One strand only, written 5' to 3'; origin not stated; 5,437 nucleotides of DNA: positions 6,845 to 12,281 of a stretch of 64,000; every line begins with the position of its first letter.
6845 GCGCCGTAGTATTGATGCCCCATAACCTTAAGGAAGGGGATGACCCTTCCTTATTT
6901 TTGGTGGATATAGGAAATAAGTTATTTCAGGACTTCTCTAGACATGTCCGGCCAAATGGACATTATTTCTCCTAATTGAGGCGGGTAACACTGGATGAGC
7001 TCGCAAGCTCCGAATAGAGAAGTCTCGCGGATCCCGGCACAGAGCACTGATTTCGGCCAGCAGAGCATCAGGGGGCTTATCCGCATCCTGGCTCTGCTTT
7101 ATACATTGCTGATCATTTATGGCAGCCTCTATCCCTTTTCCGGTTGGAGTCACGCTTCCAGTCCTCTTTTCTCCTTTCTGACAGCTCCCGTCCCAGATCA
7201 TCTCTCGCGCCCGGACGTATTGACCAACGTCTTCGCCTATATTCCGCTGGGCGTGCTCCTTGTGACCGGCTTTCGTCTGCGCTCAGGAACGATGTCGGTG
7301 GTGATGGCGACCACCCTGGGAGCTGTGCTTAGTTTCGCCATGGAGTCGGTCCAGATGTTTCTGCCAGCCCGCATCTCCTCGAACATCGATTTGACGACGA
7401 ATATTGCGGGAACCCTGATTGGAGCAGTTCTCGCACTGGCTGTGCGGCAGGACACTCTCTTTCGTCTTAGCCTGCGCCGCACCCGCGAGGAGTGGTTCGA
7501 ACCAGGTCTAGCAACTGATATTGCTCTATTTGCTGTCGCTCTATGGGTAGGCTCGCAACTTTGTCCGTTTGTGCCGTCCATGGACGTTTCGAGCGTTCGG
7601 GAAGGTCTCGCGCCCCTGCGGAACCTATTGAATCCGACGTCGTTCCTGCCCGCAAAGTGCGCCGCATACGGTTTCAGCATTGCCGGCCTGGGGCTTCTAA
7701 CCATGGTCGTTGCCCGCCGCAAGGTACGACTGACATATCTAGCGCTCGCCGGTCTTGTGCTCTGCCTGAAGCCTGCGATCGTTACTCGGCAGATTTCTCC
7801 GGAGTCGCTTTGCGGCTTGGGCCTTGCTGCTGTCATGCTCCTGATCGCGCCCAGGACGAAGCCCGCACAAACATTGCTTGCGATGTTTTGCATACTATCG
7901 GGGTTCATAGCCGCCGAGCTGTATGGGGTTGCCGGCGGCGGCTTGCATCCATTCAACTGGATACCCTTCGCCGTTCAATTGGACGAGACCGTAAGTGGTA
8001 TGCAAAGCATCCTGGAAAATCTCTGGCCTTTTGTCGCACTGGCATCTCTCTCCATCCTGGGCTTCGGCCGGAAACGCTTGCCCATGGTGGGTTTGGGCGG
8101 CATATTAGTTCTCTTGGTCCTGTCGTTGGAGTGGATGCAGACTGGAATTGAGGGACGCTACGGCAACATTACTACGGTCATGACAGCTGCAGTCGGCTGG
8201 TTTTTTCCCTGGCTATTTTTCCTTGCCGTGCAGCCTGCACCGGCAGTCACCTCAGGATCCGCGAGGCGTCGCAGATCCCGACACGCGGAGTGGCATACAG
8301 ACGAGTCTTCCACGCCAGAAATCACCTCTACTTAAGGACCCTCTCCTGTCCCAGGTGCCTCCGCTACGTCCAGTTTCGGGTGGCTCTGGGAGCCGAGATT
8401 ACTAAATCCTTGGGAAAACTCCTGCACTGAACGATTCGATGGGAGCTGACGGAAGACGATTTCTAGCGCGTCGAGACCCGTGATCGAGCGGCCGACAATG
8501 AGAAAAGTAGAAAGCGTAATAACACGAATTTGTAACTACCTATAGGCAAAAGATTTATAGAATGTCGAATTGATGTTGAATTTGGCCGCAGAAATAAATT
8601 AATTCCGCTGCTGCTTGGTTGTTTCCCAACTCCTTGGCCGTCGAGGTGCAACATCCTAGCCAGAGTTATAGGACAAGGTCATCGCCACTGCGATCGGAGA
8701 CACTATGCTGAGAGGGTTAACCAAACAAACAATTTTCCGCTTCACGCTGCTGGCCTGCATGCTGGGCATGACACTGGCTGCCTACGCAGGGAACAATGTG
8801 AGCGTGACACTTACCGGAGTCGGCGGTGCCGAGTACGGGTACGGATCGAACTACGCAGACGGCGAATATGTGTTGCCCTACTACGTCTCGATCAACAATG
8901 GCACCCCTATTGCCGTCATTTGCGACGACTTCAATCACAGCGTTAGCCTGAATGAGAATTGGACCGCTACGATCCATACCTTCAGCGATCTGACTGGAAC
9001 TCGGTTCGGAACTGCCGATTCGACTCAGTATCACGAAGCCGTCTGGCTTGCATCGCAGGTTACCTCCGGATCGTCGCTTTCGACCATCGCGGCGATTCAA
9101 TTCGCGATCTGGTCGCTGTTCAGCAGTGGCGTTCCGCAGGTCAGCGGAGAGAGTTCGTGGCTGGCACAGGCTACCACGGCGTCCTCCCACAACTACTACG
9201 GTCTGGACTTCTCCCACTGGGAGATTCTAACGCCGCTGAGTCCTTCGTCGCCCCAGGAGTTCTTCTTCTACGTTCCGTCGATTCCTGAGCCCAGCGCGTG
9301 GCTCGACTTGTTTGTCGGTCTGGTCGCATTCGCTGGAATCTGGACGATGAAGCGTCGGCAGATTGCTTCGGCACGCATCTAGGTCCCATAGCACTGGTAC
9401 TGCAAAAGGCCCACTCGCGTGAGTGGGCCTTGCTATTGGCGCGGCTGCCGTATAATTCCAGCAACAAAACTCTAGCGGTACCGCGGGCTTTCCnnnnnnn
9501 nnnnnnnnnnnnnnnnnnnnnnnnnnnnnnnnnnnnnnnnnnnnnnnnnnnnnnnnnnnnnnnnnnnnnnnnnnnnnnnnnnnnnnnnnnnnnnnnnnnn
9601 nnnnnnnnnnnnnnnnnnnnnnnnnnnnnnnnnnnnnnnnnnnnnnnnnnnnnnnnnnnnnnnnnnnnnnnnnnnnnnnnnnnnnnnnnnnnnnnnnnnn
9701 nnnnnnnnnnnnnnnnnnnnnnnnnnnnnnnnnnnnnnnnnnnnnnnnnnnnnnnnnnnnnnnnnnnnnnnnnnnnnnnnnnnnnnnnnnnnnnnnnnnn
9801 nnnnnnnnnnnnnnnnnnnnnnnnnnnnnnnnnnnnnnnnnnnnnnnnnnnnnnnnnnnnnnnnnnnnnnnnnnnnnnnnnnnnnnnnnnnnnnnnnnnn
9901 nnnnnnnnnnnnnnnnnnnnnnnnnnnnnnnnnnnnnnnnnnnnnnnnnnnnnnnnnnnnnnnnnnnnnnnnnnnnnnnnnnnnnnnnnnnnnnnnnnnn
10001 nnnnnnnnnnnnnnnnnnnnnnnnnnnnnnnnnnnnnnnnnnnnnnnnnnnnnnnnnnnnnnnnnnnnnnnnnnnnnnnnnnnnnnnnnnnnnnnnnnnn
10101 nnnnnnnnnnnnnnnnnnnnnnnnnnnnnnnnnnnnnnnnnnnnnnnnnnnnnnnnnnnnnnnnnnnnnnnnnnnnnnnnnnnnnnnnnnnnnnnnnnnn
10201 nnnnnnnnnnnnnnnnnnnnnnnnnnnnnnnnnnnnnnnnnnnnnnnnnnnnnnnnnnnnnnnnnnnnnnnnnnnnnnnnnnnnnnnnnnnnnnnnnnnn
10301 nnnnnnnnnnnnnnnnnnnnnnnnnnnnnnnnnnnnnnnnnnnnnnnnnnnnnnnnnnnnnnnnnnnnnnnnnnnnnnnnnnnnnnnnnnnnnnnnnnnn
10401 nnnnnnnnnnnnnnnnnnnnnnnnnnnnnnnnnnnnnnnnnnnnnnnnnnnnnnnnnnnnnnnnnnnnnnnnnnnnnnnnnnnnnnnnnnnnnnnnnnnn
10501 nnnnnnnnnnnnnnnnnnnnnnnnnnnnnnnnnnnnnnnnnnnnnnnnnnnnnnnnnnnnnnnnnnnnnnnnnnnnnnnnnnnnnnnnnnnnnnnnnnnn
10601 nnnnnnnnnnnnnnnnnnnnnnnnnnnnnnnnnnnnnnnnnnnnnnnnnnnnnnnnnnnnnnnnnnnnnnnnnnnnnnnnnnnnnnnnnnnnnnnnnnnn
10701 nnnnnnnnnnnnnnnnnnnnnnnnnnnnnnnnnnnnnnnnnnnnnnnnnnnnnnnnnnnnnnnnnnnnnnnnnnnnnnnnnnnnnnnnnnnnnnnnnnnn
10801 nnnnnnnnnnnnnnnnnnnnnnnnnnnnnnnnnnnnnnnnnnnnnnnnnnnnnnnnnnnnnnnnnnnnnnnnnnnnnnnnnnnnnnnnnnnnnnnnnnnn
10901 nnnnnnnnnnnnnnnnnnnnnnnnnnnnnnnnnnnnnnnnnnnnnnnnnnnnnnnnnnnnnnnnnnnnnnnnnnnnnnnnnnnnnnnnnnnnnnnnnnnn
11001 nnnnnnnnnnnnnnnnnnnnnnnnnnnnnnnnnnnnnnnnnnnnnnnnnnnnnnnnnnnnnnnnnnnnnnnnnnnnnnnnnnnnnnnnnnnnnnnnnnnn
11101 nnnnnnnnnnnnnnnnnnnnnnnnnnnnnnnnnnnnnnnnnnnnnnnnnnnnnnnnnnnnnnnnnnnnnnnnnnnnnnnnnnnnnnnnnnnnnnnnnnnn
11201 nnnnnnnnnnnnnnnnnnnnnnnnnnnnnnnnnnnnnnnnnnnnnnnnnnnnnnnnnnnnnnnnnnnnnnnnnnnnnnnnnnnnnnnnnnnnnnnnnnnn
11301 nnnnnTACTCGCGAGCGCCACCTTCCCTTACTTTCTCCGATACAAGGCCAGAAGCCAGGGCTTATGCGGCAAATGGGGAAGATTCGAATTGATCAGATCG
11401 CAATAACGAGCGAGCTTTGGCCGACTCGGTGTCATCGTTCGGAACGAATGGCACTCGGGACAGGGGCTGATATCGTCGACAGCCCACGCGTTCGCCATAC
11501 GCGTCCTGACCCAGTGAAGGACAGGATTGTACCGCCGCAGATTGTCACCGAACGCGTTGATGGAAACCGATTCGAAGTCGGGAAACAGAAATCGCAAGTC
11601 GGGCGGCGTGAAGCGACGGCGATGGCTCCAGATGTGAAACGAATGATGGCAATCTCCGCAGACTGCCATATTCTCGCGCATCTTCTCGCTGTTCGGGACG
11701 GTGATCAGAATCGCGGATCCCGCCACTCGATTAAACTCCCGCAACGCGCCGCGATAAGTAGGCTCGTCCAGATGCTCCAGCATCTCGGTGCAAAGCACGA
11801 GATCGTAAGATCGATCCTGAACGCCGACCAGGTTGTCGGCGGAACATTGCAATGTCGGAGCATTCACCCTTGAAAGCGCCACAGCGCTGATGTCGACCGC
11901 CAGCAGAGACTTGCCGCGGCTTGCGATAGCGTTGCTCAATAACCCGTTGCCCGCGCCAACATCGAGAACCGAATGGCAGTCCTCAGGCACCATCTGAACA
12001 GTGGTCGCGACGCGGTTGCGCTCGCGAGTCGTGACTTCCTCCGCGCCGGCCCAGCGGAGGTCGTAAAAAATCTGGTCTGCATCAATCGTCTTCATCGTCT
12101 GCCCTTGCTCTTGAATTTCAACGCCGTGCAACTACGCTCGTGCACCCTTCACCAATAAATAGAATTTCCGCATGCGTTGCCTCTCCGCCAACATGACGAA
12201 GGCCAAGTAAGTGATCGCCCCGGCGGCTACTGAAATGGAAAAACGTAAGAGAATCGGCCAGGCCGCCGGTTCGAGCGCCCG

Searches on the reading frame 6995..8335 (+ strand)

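Call 42: search_protein_families(library=pfam, proteins=[window:6995-8335:+], max_evalue=0.00001)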
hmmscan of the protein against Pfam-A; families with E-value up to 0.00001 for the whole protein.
window:6995-8335:+ (446 aa): 1 family
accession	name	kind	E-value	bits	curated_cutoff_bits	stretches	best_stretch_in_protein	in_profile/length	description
PF04892.17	VanZ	-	5e-13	50.2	30.1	1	40-149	8-124/126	VanZ like family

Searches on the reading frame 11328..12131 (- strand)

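Call 42: search_protein_families(library=pfam, proteins=[window:11328-12131:-], max_evalue=0.00001)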
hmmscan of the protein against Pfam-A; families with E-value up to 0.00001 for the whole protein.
window:11328-12131:- (267 aa): 4 families
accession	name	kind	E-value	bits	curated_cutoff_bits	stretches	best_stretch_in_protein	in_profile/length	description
PF08241.18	Methyltransf_11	-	3.5e-13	50.5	21.2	1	56-136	1-86/95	Methyltransferase domain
PF13649.12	Methyltransf_25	-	1.9e-12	48.2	27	1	55-136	1-92/97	Methyltransferase domain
PF13489.12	Methyltransf_23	-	6.7e-12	45.9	27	1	50-161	21-138/164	Methyltransferase domain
PF08242.18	Methyltransf_12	-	3.6e-09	37.7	30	1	56-136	1-91/98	Methyltransferase domain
